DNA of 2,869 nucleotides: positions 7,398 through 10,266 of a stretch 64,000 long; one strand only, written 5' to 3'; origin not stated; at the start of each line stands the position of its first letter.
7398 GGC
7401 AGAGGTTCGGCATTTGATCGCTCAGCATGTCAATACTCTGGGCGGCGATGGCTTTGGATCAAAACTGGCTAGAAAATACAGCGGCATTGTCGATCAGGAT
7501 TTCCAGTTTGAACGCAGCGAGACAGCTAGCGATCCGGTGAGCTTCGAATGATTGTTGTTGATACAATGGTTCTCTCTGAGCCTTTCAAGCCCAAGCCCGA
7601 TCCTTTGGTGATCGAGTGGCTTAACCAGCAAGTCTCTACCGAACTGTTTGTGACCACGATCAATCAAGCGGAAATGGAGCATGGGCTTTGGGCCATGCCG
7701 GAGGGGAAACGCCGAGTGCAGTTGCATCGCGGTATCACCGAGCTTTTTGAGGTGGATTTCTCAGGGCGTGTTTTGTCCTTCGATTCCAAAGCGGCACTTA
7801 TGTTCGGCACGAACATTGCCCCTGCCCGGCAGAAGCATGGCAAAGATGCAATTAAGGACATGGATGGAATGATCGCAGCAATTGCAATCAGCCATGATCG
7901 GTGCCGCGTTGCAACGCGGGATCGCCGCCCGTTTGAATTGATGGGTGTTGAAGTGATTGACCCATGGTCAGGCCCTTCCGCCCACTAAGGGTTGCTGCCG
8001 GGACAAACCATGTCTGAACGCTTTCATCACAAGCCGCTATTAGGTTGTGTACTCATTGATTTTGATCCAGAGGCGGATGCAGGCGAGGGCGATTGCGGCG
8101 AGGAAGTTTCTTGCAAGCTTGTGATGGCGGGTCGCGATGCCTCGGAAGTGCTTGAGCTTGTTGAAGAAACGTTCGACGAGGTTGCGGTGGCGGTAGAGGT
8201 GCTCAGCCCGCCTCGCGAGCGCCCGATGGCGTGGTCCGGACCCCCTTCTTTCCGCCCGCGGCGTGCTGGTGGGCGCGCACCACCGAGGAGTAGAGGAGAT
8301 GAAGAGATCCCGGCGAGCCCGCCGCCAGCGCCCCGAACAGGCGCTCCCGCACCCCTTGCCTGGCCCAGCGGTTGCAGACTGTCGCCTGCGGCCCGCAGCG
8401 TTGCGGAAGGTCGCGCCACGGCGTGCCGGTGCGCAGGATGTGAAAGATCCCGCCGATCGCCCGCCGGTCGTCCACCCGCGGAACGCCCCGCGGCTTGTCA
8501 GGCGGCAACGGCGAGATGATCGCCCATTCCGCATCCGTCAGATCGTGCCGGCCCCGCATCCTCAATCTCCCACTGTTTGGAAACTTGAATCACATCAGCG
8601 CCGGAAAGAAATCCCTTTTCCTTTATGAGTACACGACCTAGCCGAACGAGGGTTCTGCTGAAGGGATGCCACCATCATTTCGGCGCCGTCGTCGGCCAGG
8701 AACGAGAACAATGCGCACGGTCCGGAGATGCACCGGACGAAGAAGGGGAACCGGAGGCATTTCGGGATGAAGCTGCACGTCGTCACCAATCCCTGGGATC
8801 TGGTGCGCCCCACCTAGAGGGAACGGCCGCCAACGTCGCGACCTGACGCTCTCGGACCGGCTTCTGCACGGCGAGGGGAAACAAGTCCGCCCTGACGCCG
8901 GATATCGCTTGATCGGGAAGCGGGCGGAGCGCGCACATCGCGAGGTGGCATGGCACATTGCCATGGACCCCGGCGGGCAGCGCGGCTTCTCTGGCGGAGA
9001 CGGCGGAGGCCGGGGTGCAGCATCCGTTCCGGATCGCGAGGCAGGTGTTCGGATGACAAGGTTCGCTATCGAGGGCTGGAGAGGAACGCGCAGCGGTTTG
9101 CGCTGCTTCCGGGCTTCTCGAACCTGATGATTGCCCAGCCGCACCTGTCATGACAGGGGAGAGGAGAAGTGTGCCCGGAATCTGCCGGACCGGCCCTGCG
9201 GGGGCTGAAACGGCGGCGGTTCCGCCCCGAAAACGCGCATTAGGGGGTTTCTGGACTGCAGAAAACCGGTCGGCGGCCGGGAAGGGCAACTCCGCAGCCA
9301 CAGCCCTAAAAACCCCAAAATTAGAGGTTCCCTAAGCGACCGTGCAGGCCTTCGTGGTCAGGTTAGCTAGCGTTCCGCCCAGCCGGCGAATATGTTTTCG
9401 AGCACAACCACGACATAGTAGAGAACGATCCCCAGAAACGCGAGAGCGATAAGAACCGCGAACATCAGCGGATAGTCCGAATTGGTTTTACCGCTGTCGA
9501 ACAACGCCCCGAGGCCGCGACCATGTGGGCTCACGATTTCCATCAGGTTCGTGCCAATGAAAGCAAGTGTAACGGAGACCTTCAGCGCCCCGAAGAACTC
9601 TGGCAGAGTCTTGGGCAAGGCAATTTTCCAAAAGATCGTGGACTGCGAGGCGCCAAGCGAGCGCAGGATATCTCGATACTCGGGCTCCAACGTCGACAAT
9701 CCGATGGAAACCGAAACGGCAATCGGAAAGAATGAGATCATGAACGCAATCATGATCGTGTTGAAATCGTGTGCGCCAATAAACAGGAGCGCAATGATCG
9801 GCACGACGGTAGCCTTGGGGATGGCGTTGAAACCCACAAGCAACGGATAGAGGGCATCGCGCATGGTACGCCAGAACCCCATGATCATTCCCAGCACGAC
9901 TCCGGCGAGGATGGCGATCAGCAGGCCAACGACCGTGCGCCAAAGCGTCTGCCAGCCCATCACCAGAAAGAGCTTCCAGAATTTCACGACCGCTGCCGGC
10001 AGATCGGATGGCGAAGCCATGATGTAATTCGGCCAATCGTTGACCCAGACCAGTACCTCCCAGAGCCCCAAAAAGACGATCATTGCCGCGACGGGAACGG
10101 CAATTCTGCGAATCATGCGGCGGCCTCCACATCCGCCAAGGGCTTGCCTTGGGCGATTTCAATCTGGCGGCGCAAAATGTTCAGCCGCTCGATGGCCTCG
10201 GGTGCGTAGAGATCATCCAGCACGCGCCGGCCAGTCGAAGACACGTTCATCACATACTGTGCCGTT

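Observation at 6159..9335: vapBC-carrying composite transposon with identically deleted IS427-like arms, inserted into an IS5-type element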

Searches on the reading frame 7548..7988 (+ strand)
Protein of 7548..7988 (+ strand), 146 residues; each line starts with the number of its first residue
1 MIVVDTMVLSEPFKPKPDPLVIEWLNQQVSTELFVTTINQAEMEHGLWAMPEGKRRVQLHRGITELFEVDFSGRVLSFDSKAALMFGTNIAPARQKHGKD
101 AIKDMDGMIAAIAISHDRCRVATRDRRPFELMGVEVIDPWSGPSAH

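Call 9: search_protein_families(library=pfam, proteins=[window:7548-7988:+], max_evalue=0.01)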
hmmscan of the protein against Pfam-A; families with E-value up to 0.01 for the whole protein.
window:7548-7988:+ (146 aa): 1 family
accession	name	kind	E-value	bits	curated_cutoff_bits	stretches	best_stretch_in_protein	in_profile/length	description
PF01850.27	PIN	-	6.4e-10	40.1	23.6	1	2-129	1-114/120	PIN domain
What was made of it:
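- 7548..7988 (+): vapC/fitB-like PIN-domain toxin, full length, with the four acidic active-site residues present. Pfam PIN (call 9).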

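Call 12: find_encoding_contigs(protein=window:7548-7988:+, flank=10000, max_places=10)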
Protein window:7548-7988:+ (146 aa): 1 contig read that carries it; 1 place shown.
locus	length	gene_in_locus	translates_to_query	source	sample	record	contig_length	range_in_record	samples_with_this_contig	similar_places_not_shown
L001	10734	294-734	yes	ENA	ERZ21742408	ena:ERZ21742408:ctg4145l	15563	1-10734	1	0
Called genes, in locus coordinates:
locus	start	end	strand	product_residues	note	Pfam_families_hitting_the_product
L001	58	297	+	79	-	PF22513:FitA-like_RHH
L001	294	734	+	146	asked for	PF01850:PIN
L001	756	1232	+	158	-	-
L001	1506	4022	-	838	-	PF00012:HSP70 (weak), PF06723:MreB_Mbl, PF00012:HSP70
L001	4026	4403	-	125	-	-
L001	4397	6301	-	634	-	-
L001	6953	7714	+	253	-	-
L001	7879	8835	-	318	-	PF12762:DDE_Tnp_IS1595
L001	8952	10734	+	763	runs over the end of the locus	PF02463:SMC_N (weak), PF13166:AAA_13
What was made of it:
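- The exact VapC protein occurs on just two contigs (call 12).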

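Call 18: find_related_loci(query=window:7548-7988:+, collection=genome_contigs, flank=10000)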
Query window:7548-7988:+ (146 aa) in genome_contigs; peptide patterns used: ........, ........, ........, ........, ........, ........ (x = any residue, [..] = any of these).
100 stretches matched a pattern; 16 encode a relative of the query (tblastn E <= 1e-3); 16 distinct loci.
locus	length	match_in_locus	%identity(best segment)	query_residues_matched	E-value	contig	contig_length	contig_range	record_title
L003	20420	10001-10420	89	1-141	8e-84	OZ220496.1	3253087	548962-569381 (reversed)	MAG: Paracoccaceae bacterium isolate e5f96442-f3eb-48c8-9421-78de8ac781fd genome assembly, chromosome: 1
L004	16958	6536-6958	86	1-141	3e-82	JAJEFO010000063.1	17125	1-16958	MAG: Silicimonas sp. isolate p16x43bins.5 k141_999983, whole genome shotgun sequence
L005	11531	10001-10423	87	1-141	4e-82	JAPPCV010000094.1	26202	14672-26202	MAG: Boseongicola sp. isolate IRC3_bin_8 NODE_1192_length_26202_cov_65.1913, whole genome shotgun sequence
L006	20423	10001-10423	86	1-141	4e-82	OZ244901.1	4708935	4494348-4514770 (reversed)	MAG: Paracoccaceae bacterium isolate 099955af-6f2a-495a-b55e-941898089180 genome assembly, chromosome: 1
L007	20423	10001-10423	86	1-141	8e-82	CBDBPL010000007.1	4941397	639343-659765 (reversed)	MAG: Paracoccaceae bacterium isolate 857ffbf3-2d20-4475-ae58-e760ef92b2c1 genome assembly, contig: contig_7, whole genom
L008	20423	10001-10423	86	1-141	6e-82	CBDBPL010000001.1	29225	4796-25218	MAG: Paracoccaceae bacterium isolate 857ffbf3-2d20-4475-ae58-e760ef92b2c1 genome assembly, contig: contig_1, whole genom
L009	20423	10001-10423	82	1-141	2e-80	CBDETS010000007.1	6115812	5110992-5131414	MAG: Paracoccaceae bacterium isolate d64af6e7-52e0-4969-a89a-2429f2ada3a2 genome assembly, contig: contig_6, whole genom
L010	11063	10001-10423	84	1-141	6e-80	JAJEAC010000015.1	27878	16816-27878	MAG: Silicimonas sp. isolate jk18x7bins.26 k141_1380119, whole genome shotgun sequence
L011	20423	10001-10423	84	1-141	2e-79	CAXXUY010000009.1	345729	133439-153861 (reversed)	MAG: Paracoccaceae bacterium isolate 97c81714-8806-418c-9c79-d9e270ccf8c2 genome assembly, contig: contig_9, whole genom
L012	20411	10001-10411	77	1-137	5e-70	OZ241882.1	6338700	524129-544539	MAG: Paracoccaceae bacterium isolate 3a1aff45-e363-428b-be7d-1a8a0836b441 genome assembly, chromosome: 1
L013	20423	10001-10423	74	1-141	1e-69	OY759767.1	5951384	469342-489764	MAG: Paracoccaceae bacterium isolate 316162c6-927f-40e2-b83c-ebe45102abf5 genome assembly, chromosome: 1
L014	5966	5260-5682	74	1-141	4e-69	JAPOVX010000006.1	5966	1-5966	MAG: Rhodobacteraceae bacterium isolate COS2_bin_10 NODE_3029_length_5966_cov_8.56251, whole genome shotgun sequence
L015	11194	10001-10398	85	1-141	2e-64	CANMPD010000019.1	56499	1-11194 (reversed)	uncultured Rhodobacteraceae bacterium isolate 4-2047-3Z.fasta genome assembly, contig: NODE_19, whole genome shotgun seq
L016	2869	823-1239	66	1-141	1e-59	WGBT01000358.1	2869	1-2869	MAG: Hyphomicrobiales bacterium isolate S144_35 k151_530054, whole genome shotgun sequence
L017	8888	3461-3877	65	1-141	1e-58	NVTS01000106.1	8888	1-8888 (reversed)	MAG: Marinosulfonomonas sp. isolate NORP109 Contig_source1383C_12217, whole genome shotgun sequence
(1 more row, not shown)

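Call 27: list_cluster_members(proteins=[window:7548-7988:+, P0001, P0063, P0072, window:7312-7551:+])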
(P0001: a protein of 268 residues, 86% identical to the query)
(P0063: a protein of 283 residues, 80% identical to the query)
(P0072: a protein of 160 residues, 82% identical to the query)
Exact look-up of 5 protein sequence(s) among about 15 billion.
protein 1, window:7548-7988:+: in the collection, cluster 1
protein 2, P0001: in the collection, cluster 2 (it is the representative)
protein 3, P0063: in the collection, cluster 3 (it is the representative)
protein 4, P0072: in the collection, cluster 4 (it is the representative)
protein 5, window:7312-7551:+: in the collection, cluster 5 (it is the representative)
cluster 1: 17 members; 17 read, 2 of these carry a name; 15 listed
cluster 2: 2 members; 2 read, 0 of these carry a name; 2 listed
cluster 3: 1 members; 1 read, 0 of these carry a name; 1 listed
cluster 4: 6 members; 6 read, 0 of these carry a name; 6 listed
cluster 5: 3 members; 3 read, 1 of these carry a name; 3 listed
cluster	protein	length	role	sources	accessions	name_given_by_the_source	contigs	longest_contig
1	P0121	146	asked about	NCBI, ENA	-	-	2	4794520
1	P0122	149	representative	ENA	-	-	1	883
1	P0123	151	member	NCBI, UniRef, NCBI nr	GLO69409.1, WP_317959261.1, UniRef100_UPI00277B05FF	ribonuclease VapC [Phaeobacter inhibens] | type II toxin-antitoxin system VapC family toxin n=1 Tax=Phaeobacter inhibens ... | type II toxin-antitoxin system VapC family toxin [Phaeobacter inhibens]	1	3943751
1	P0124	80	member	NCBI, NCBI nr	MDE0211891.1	MAG: VapC toxin family PIN domain ribonuclease, partial [Boseongicola sp.] | VapC toxin family PIN domain ribonuclease [Boseongicola sp.]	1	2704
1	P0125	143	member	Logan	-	-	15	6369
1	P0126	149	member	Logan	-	-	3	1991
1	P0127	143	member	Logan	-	-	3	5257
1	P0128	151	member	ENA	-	-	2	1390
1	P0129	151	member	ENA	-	-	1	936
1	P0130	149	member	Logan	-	-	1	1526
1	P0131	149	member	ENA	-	-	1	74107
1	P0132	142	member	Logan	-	-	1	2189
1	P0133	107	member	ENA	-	-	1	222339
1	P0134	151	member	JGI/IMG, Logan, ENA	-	-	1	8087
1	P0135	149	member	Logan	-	-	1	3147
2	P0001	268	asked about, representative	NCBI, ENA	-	-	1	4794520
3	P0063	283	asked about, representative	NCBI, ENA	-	-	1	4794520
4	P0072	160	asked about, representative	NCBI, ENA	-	-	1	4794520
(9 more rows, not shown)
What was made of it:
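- The source is a metagenome-derived 4.79-Mb contig (call 27).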

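Call 40: search_protein_families(library=pfam, proteins=[L015:8875-9378:+, L001:756-1232:+, L015:9320-9634:+], max_evalue=0.01)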
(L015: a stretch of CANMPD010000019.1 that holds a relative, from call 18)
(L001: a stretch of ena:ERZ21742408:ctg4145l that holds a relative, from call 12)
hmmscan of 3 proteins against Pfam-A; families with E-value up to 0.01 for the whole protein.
L015:8875-9378:+ (167 aa): 1 family
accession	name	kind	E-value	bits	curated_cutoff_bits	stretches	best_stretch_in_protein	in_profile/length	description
PF01526.23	DDE_Tnp_Tn3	-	9.2e-33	114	24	1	4-120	118-235/389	Tn3 transposase DDE domain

L001:756-1232:+ (158 aa): 0 families

L015:9320-9634:+ (104 aa): 0 families
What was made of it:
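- Tried and rejected: In L015 the ORF upstream of the Zn-ribbon gene matches the Tn3 transposase DDE domain (call 40).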

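Call 59: search_protein_families(library=ncbifam, proteins=[window:7548-7988:+], max_evalue=0.001)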
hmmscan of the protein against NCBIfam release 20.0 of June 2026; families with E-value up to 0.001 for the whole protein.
window:7548-7988:+ (146 aa): 1 family
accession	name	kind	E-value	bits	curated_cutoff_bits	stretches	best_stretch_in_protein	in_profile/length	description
NF047863.1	VapCLeptosp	equivalog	9.4e-08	32.4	140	1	13-130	12-119/130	type II toxin-antitoxin system tRNA(fMet)-specific endonuclease VapC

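Call 60: search_solved_structures(query=window:7548-7988:+, max_evalue=0.01, show_alignments=2)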
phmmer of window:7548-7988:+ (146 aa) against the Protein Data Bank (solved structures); distinct sequences matched with E-value up to 0.01: 3.
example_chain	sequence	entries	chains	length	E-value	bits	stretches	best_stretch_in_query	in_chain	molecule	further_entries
2h1o_A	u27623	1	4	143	5.2e-21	78.4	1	1-141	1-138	Trafficking protein B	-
2bsq_A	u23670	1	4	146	5.5e-21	78.3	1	1-141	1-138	TRAFFICKING PROTEIN B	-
2h1c_A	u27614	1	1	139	1.6e-20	76.8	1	1-140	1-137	Trafficking protein B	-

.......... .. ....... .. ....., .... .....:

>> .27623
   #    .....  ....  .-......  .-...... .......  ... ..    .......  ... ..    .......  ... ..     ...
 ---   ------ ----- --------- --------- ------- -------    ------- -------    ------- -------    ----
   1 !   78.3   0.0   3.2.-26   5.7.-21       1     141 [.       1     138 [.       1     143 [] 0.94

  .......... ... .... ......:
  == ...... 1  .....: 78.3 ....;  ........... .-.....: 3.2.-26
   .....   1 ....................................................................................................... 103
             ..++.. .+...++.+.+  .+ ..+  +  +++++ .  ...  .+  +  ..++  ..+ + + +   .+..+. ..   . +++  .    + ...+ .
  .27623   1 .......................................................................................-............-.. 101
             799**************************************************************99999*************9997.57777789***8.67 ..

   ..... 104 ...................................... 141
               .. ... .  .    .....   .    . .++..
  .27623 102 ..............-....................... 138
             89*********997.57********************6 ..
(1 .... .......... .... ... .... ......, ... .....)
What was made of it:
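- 7548..7988 (+): Aligns over residues 1-141 with FitB (PDB 2H1O), E = 5e-21, with D5, E42, D106 and D124 conserved (call 60).
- On Type II toxin-antitoxin, VapBC/FitAB type: D5, E42, D106 and D124 align with D5, E42, D104 and D122 of FitB, PDB 2H1O (call 60).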

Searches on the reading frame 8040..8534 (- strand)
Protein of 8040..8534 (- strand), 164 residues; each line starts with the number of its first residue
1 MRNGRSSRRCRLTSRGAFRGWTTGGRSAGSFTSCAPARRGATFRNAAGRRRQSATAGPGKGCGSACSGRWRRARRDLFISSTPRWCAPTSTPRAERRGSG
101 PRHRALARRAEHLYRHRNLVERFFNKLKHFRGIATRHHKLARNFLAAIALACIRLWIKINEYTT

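Call 9: search_protein_families(library=pfam, proteins=[window:8040-8534:-], max_evalue=0.01)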
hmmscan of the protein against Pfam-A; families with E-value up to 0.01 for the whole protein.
window:8040-8534:- (164 aa): 2 families
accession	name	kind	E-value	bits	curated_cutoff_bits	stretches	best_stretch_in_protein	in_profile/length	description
PF13586.12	DDE_Tnp_1_2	-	1.8e-06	28.8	29.2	1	102-157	28-85/86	Transposase DDE domain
PF01609.27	DDE_Tnp_1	-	4e-06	27.2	23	1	107-155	150-199/200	Transposase DDE domain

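Call 29: find_homologous_proteins(query=window:8040-8534:-, max_evalue=0.00001)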
Query window:8040-8534:- (164 aa): 1704 proteins with E <= 0.00001 among 7735 candidates; the best 120 are listed.
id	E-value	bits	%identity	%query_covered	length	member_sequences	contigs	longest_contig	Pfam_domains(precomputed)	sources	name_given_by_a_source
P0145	1.3e-79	284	94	59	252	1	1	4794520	PF01609.28,PF13586.13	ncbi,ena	-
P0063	4.7e-54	201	89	34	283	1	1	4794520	PF01609.28,PF13586.13,PF13612.13,PF13359.13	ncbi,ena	-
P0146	4.8e-33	132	65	70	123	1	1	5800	PF01609.28,PF13586.13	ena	-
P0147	2.2e-31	127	84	46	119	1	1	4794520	PF13340.12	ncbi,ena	-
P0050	2.0e-29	121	93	33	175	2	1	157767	PF01609.28,PF13586.13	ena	-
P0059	2.9e-27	113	51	85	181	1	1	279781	PF01609.28,PF13586.13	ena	-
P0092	1.7e-26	111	48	87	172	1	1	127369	PF01609.28,PF13586.13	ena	-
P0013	1.8e-24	104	73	47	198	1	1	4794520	PF01609.28,PF13586.13,PF13340.12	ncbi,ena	-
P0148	2.4e-24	104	96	32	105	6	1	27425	PF01609.28,PF13586.13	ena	-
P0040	1.0e-23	102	55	43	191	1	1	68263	PF13586.13,PF13340.12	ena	-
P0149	1.3e-23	102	74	46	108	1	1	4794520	PF01609.28,PF13586.13,PF13340.12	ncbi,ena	-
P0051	1.9e-23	101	56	78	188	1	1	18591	PF01609.28,PF13586.13,PF13340.12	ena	-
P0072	2.5e-23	101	91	33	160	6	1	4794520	PF01609.28,PF13586.13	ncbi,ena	-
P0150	1.0e-22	99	87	34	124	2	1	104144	-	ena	-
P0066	1.5e-22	98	87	34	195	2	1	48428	PF01609.28,PF13586.13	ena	-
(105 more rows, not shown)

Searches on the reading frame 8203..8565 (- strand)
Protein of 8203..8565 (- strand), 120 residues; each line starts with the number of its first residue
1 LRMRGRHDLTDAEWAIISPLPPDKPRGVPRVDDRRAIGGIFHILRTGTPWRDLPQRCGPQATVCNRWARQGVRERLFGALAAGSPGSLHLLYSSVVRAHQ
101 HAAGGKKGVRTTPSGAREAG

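Call 9: search_protein_families(library=pfam, proteins=[window:8203-8565:-], max_evalue=0.01)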
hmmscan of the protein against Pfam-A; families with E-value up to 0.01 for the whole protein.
window:8203-8565:- (120 aa): 1 family
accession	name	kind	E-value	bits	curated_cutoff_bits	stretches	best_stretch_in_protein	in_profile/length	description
PF13340.11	DUF4096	-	1.7e-19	70.3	34.3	1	9-77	1-76/76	Putative transposase of IS4/5 family (DUF4096)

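Call 26: find_encoding_contigs(protein=window:8203-8565:-, flank=10000, max_places=10)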
Protein window:8203-8565:- (120 aa): no gene with exactly this product is on record in the collection.

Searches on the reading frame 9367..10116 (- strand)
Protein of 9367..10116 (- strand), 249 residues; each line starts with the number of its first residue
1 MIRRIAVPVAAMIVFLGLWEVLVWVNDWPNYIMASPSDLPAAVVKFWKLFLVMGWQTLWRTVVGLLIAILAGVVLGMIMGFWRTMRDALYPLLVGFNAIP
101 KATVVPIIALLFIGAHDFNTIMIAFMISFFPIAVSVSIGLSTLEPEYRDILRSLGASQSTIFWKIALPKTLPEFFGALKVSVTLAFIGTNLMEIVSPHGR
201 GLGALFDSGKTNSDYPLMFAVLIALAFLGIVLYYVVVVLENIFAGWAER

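Call 43: find_encoding_contigs(protein=window:9367-10116:-, flank=10000, max_places=10)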
Protein window:9367-10116:- (249 aa): 1 contig read that carries it; 1 place shown.
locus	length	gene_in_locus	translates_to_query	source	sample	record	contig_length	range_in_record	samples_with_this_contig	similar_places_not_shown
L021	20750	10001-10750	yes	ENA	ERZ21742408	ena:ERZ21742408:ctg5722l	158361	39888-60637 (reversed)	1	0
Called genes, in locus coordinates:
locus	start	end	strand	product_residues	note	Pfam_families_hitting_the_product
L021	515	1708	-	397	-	-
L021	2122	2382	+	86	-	-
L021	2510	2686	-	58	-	-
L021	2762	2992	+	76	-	-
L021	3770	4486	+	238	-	PF00392:GntR, PF07729:FCD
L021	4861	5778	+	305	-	PF00551:Formyl_trans_N, PF02911:Formyl_trans_C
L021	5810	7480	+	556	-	PF01268:FTHFS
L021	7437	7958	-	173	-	-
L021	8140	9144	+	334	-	PF09084:NMT1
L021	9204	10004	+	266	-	PF00005:ABC_tran, PF13401:AAA_22 (weak)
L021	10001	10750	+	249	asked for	PF00528:BPD_transp_1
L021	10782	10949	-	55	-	-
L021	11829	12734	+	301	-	PF13612:DDE_Tnp_1_3, PF01609:DDE_Tnp_1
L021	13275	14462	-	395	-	PF00266:Aminotran_5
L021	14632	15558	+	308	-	PF13182:DUF4007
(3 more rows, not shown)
